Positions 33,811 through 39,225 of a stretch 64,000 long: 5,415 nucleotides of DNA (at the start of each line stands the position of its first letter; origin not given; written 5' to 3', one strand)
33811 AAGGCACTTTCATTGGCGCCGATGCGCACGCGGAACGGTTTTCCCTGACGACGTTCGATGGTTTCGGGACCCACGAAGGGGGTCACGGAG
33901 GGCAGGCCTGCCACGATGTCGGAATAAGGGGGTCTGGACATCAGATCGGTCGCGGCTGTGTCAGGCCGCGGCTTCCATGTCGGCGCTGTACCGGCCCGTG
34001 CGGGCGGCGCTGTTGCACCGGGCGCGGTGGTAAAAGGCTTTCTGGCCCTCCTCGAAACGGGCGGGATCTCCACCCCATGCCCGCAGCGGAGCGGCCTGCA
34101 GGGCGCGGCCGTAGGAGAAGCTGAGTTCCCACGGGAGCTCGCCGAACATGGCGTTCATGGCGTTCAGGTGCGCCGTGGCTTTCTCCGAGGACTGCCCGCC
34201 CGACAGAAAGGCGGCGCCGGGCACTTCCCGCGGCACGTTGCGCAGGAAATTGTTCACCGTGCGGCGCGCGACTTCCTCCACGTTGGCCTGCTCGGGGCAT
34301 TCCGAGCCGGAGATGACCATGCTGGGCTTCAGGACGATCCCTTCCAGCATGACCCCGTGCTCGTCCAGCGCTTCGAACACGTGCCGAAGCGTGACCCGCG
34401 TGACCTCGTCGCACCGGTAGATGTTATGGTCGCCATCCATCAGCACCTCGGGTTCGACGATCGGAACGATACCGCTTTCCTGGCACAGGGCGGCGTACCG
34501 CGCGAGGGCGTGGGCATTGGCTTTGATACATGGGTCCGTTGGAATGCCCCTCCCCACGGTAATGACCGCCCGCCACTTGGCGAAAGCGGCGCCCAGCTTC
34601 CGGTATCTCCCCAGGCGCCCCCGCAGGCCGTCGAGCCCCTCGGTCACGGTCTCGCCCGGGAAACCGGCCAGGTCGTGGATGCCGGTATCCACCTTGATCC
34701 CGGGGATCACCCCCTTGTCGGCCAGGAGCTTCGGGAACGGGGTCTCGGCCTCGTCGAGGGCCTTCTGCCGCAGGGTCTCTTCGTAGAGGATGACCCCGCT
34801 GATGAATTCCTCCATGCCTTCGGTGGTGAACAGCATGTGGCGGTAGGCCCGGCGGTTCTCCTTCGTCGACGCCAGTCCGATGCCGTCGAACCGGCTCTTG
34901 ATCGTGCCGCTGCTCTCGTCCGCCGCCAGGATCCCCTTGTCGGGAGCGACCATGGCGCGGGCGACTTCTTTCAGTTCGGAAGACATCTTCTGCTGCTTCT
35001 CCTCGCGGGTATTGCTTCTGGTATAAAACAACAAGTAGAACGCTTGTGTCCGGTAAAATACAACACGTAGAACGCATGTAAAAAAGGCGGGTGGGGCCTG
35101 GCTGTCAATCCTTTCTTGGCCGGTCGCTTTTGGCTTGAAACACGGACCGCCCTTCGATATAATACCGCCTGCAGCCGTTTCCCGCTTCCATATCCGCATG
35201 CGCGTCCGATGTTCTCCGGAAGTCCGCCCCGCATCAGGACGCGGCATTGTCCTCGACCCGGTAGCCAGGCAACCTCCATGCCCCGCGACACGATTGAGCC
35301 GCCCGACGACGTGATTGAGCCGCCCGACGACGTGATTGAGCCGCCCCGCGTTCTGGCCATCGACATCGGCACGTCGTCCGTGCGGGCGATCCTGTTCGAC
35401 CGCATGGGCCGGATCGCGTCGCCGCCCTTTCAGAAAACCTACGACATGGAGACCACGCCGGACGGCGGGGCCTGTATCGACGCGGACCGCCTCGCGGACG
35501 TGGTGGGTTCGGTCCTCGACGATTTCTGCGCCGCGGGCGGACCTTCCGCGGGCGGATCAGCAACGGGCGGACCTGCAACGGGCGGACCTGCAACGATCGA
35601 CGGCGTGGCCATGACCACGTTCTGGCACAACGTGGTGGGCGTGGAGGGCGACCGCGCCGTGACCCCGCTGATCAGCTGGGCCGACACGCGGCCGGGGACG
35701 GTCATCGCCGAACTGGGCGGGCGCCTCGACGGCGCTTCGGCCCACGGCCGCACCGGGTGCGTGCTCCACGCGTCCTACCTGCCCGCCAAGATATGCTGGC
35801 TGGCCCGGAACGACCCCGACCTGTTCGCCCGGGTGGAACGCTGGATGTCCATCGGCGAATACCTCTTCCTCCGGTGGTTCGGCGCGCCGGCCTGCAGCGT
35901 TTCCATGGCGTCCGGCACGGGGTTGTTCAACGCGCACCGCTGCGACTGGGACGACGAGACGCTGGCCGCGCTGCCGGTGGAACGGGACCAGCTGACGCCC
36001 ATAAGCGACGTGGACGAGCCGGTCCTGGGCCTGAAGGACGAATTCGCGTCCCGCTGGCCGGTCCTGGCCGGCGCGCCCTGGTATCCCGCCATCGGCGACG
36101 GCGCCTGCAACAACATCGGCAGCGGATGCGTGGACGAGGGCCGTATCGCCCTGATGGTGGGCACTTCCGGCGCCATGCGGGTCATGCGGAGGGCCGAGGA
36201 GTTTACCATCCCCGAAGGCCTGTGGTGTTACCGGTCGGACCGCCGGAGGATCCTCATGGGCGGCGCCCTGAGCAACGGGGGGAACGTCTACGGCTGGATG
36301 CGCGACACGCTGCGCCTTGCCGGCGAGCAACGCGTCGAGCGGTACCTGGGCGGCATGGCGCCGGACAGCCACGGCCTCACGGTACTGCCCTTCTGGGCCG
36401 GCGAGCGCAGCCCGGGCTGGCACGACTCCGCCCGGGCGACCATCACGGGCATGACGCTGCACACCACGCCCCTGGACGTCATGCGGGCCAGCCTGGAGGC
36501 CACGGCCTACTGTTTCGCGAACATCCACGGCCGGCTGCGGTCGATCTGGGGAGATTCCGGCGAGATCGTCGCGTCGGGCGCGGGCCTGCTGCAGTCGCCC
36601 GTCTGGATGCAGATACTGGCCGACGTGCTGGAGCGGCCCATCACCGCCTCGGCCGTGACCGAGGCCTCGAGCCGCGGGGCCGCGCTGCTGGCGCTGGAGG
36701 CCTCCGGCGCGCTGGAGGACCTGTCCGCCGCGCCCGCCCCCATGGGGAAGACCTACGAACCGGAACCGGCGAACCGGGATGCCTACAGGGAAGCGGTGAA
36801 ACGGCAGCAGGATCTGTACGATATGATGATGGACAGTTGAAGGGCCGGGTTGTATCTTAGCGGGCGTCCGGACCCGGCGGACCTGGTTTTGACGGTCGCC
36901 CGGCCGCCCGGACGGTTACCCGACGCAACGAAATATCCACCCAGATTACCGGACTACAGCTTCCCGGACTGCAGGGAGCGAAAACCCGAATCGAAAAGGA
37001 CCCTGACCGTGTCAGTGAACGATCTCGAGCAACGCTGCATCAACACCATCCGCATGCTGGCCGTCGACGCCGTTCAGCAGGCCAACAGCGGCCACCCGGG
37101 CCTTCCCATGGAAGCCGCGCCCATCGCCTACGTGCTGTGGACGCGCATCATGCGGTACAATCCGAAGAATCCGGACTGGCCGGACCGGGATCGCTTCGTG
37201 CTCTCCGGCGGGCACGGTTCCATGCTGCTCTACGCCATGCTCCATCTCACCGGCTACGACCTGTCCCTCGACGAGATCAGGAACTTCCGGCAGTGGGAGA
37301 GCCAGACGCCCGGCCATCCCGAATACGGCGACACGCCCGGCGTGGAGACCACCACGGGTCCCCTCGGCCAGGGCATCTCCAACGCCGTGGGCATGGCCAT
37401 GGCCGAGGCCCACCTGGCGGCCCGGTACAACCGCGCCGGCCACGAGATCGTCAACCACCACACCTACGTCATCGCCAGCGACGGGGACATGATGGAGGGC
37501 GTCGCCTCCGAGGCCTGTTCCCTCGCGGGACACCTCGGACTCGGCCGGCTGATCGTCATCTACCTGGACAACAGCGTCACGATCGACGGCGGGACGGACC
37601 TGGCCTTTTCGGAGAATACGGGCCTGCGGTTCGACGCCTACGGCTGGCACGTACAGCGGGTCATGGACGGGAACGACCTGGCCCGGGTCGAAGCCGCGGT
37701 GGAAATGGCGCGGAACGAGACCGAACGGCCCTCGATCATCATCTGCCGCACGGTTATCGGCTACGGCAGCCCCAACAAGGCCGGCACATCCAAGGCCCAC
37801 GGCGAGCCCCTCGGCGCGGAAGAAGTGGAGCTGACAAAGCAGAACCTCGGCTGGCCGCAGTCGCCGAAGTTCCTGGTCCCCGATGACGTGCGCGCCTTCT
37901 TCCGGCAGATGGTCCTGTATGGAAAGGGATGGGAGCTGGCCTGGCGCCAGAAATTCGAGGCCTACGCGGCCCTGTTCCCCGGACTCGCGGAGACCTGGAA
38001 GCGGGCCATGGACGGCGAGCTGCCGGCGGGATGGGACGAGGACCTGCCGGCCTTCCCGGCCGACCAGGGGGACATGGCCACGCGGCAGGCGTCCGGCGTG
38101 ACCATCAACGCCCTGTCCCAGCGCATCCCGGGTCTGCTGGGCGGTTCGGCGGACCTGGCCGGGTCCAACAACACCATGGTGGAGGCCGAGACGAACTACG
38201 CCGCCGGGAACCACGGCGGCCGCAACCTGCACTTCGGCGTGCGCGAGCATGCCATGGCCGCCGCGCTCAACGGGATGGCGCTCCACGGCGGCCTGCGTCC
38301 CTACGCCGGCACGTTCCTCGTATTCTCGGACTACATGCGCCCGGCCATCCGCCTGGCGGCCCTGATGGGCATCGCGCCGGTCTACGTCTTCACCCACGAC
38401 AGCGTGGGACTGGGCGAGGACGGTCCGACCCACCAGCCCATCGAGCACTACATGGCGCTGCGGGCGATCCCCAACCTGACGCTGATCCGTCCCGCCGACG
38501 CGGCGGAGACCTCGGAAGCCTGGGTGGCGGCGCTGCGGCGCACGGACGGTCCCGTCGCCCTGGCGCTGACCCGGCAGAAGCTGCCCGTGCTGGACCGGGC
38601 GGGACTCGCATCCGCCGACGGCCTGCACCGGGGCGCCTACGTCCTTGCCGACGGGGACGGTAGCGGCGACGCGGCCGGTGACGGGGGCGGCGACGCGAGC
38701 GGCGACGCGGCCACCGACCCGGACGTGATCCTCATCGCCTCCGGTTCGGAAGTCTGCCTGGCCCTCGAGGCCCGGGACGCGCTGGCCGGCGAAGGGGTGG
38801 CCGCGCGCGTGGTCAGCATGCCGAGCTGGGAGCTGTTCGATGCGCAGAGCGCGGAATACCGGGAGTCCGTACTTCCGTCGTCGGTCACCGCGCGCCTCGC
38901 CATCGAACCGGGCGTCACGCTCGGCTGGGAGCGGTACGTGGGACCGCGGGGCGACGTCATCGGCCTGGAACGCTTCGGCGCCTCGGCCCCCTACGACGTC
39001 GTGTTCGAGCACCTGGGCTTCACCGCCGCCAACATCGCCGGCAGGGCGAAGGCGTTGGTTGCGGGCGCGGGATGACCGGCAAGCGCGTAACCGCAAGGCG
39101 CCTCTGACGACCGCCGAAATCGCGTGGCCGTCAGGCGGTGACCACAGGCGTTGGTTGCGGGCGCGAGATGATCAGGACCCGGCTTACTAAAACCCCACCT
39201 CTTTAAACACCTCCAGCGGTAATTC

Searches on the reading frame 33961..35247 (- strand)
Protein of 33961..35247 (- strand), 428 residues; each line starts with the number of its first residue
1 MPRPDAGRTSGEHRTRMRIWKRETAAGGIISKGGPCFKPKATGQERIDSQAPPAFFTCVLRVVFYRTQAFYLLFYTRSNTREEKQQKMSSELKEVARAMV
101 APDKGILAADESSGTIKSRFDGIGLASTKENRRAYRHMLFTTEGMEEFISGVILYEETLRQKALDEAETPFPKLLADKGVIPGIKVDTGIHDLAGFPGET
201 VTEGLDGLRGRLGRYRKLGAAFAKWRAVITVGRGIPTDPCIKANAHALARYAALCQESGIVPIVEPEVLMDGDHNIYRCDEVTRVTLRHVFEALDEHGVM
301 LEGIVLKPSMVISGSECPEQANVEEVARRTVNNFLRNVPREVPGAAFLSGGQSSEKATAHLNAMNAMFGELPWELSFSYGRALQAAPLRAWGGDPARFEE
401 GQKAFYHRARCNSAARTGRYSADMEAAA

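Call 69: search_protein_families(library=pfam, proteins=[window:33961-35247:-], max_evalue=0.0001)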
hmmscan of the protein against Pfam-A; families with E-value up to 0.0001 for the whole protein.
window:33961-35247:- (428 aa): 1 family
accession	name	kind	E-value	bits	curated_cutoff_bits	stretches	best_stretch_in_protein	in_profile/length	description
PF00274.25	Glycolytic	-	7.8e-133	443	22.2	1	91-426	1-335/349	Fructose-bisphosphate aldolase class-I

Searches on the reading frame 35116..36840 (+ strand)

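Call 69: search_protein_families(library=pfam, proteins=[window:35116-36840:+], max_evalue=0.0001)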
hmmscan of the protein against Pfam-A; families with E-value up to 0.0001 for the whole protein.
window:35116-36840:+ (574 aa): 2 families
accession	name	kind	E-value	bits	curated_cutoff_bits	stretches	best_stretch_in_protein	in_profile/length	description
PF00370.27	FGGY_N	-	4.1e-31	108.9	28.8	1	79-335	2-245/245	FGGY family of carbohydrate kinases, N-terminal domain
PF02782.22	FGGY_C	-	4.3e-26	92.4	27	1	347-527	4-195/198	FGGY family of carbohydrate kinases, C-terminal domain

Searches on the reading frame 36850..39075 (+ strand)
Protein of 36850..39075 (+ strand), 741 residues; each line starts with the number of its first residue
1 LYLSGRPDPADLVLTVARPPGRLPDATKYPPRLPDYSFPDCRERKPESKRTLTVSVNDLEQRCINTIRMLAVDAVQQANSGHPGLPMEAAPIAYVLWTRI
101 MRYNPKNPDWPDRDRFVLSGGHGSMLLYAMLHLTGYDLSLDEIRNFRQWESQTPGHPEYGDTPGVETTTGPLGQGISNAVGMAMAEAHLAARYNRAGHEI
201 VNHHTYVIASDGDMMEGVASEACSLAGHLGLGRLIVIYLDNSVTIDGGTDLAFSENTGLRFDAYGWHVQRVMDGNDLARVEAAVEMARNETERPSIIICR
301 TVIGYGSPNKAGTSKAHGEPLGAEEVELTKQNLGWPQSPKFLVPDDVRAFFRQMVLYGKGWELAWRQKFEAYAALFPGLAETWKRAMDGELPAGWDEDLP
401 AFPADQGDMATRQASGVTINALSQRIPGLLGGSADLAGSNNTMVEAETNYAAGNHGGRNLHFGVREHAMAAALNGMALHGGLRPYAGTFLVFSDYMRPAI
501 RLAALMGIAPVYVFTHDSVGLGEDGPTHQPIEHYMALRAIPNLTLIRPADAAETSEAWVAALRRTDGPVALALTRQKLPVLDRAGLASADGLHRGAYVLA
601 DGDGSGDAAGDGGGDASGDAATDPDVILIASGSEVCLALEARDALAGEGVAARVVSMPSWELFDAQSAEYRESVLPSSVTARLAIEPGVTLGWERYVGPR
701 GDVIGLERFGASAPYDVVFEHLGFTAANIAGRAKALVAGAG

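Call 13: search_protein_families(library=pfam, proteins=[window:36850-39075:+], max_evalue=0.001)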
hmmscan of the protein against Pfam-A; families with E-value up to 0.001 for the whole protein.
window:36850-39075:+ (741 aa): 4 families
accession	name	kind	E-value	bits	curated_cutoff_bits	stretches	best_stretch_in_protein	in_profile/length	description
PF00456.26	Transketolase_N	-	6.5e-149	495.9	22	1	60-392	2-334/334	Transketolase, thiamine diphosphate binding domain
PF02779.29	Transket_pyr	-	9.1e-53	178.9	27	1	409-579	3-173/174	Transketolase, pyrimidine binding domain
PF22613.1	Transketolase_C_1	-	1.2e-40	138.7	27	1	619-725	7-113/113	Transketolase-like TK C-terminal domain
PF02780.25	Transketolase_C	-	2.2e-13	50.6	25.9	1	623-729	9-124/124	Transketolase, C-terminal domain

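Call 60: find_homologous_proteins(query=window:36850-39075:+, max_evalue=1e-50)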
Query window:36850-39075:+ (741 aa): 8000 proteins with E <= 1e-50 among 8000 candidates; the best 120 are listed.
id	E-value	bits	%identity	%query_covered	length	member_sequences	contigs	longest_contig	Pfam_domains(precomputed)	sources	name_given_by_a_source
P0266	0.0e+0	1402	89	92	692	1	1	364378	PF22613.2,PF02780.26,PF02779.30,PF00456.27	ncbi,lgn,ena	-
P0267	0.0e+0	1400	89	92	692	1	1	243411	PF22613.2,PF02780.26,PF02779.30,PF00456.27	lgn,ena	-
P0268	0.0e+0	1376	87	94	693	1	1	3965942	PF22613.2,PF02780.26,PF02779.30,PF00456.27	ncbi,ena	-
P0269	0.0e+0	1370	88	92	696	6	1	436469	PF22613.2,PF02780.26,PF02779.30,PF00456.27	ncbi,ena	-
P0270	0.0e+0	1368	86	93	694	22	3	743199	PF22613.2,PF02780.26,PF02779.30,PF00456.27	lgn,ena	-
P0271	0.0e+0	1366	86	93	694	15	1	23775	PF22613.2,PF02780.26,PF02779.30,PF00456.27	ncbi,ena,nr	ncbi:MAG: transketolase [candidate division Zixibacteria bacterium]|nr:transketolase [candidate divi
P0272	0.0e+0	1360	86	92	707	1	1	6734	PF22613.2,PF02780.26,PF02779.30,PF00456.27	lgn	-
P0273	0.0e+0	1357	87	92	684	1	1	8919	PF22613.2,PF02780.26,PF02779.30,PF00456.27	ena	-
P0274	0.0e+0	1356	88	94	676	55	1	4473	PF22613.2,PF02780.26,PF02779.30,PF00456.27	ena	-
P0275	0.0e+0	1355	87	92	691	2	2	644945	PF22613.2,PF02780.26,PF02779.30,PF00456.27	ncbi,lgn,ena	-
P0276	0.0e+0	1353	87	92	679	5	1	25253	PF22613.2,PF02780.26,PF02779.30,PF00456.27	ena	-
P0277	0.0e+0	1353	87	93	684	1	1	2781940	PF22613.2,PF02780.26,PF02779.30,PF00456.27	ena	-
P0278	0.0e+0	1353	87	93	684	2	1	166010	PF22613.2,PF02780.26,PF02779.30,PF00456.27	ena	-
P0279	0.0e+0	1350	86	93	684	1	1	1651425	PF22613.2,PF02780.26,PF02779.30,PF00456.27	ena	-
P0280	0.0e+0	1349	85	92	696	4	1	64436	PF22613.2,PF02780.26,PF02779.30,PF00456.27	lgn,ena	-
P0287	0.0e+0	1326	85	93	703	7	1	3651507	PF22613.2,PF02780.26,PF02779.30,PF00456.27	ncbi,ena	-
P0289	0.0e+0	1149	73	92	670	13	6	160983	PF22613.2,PF02780.26,PF02779.30,PF00456.27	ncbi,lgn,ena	-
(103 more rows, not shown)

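Call 61: list_cluster_members(proteins=[P0266, P0268, P0269, P0271, P0275, P0287, P0289, P0051, P0016, P0021])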
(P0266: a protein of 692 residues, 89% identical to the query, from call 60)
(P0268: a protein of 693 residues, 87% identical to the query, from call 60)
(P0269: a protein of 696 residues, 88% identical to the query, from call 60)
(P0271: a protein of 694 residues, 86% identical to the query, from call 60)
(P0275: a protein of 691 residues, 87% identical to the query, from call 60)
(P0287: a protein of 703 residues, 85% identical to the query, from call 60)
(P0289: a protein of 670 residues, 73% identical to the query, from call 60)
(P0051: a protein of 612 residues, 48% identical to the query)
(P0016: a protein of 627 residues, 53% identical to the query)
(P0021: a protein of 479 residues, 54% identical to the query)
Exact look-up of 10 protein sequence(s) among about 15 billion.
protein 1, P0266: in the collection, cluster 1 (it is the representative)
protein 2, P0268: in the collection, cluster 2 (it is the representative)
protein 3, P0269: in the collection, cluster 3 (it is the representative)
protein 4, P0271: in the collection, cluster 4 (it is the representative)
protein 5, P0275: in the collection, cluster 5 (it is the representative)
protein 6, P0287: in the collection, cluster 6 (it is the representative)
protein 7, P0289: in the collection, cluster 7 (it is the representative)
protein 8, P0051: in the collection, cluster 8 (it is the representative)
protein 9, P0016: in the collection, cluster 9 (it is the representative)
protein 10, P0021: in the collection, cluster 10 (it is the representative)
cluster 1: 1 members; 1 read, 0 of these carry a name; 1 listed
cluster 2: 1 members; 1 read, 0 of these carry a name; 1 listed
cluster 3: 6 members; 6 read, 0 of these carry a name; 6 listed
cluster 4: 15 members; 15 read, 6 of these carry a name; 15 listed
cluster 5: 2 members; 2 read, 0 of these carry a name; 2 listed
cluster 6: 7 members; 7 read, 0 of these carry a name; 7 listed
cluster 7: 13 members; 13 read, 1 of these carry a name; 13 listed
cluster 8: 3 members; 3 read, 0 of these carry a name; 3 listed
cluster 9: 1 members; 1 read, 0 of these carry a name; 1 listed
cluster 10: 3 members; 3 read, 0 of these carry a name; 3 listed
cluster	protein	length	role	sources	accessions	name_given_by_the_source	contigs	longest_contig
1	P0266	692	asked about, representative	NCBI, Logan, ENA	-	-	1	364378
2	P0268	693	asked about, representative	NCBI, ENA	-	-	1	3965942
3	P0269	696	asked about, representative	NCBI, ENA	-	-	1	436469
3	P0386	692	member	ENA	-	-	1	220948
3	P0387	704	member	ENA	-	-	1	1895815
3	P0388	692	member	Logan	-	-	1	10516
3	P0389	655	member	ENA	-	-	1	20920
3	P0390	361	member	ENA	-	-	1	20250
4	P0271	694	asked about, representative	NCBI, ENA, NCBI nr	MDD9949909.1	MAG: transketolase [candidate division Zixibacteria bacterium] | transketolase [candidate division Zixibacteria bacterium]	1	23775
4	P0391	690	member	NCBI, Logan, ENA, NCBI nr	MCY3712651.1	MAG: transketolase [Gemmatimonadetes bacterium] | transketolase [Gemmatimonadota bacterium]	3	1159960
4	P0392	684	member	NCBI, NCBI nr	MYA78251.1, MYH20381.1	MAG: transketolase [Gemmatimonadetes bacterium] | transketolase [Gemmatimonadota bacterium]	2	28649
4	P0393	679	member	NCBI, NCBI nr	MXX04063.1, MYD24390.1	MAG: transketolase [Gemmatimonadetes bacterium] | transketolase [Gemmatimonadota bacterium]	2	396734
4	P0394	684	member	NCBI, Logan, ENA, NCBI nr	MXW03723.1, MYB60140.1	MAG: transketolase [Gemmatimonadetes bacterium] | transketolase [Gemmatimonadota bacterium]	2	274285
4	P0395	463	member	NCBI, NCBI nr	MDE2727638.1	MAG: transketolase, partial [Gemmatimonadota bacterium] | transketolase [Gemmatimonadota bacterium]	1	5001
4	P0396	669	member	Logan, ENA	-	-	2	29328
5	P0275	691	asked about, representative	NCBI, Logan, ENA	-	-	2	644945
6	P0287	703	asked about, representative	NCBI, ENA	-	-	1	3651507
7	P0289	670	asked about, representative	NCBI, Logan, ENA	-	-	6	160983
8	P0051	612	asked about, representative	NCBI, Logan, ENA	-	-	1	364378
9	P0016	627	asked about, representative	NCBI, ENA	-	-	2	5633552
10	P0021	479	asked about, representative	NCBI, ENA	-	-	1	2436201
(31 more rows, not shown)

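Call 75: find_encoding_contigs(protein=P0266, flank=10000, max_places=2)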
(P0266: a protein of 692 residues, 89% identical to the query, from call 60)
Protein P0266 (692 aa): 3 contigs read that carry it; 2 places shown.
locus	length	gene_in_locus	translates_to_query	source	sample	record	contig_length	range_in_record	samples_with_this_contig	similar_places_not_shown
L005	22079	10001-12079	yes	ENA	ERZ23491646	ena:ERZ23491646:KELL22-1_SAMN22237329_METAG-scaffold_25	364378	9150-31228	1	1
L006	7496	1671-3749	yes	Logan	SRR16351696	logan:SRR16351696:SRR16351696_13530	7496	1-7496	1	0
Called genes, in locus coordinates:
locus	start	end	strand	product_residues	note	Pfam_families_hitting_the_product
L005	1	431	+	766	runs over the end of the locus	PF00664:ABC_membrane, PF00005:ABC_tran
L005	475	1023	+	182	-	PF08909:DUF1854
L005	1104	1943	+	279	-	PF05721:PhyH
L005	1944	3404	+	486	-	PF00251:Glyco_hydro_32N, PF08244:Glyco_hydro_32C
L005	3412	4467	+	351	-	PF00291:PALP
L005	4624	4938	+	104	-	PF13560:HTH_31 (weak)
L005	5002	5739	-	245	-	PF05721:PhyH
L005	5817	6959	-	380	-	PF00155:Aminotran_1_2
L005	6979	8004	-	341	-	PF00274:Glycolytic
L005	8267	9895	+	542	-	PF00370:FGGY_N, PF02782:FGGY_C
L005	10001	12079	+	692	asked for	PF00456:Transketolase_N, PF02779:Transket_pyr, PF22613:Transketolase_C_1, PF02780:Transketolase_C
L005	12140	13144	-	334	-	PF00583:Acetyltransf_1 (faint), PF13508:Acetyltransf_7 (faint)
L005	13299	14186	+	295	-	PF02661:Fic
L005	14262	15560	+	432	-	PF00144:Beta-lactamase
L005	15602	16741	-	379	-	PF00557:Peptidase_M24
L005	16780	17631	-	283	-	PF02737:3HCDH_N, PF00725:3HCDH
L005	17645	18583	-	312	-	PF08245:Mur_ligase_M, PF02875:Mur_ligase_C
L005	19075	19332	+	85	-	-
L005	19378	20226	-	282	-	PF09837:DUF2064, PF01983:CofC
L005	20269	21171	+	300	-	PF01636:APH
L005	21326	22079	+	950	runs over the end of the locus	PF03699:UPF0182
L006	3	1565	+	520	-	?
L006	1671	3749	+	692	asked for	PF00456:Transketolase_N, PF02779:Transket_pyr, PF22613:Transketolase_C_1, PF02780:Transketolase_C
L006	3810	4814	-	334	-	PF00583:Acetyltransf_1 (faint), PF13508:Acetyltransf_7 (faint)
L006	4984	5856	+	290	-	PF02661:Fic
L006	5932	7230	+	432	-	PF00144:Beta-lactamase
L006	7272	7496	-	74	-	?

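Call 76: find_encoding_contigs(protein=P0268, flank=10000, max_places=2)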
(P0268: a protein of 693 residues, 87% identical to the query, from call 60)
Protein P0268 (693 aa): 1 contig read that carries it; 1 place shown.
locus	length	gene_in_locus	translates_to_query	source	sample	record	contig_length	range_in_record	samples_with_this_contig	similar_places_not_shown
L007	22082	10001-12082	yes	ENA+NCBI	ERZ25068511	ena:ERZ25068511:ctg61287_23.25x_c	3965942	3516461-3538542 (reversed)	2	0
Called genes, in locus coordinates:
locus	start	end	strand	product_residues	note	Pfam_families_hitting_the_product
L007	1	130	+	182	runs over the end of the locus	PF08909:DUF1854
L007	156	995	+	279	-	PF05721:PhyH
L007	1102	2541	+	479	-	PF00251:Glyco_hydro_32N, PF08244:Glyco_hydro_32C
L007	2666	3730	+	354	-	PF00291:PALP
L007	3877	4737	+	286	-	-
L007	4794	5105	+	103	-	PF13560:HTH_31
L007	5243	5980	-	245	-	PF05721:PhyH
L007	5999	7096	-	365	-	PF00155:Aminotran_1_2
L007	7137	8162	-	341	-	PF00274:Glycolytic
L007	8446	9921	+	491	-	PF00370:FGGY_N, PF02782:FGGY_C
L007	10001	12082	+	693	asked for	PF00456:Transketolase_N, PF02779:Transket_pyr, PF22613:Transketolase_C_1, PF02780:Transketolase_C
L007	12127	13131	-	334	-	PF00583:Acetyltransf_1 (faint), PF13508:Acetyltransf_7 (faint)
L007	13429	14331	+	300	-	PF02661:Fic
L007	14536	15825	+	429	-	PF00144:Beta-lactamase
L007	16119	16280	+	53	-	-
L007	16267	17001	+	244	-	-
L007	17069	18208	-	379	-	PF00557:Peptidase_M24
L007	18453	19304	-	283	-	PF02737:3HCDH_N, PF00725:3HCDH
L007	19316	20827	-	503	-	PF21799:MurD-like_N, PF08245:Mur_ligase_M, PF02875:Mur_ligase_C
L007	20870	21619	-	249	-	PF09837:DUF2064, PF01983:CofC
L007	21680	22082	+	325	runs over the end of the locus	PF01636:APH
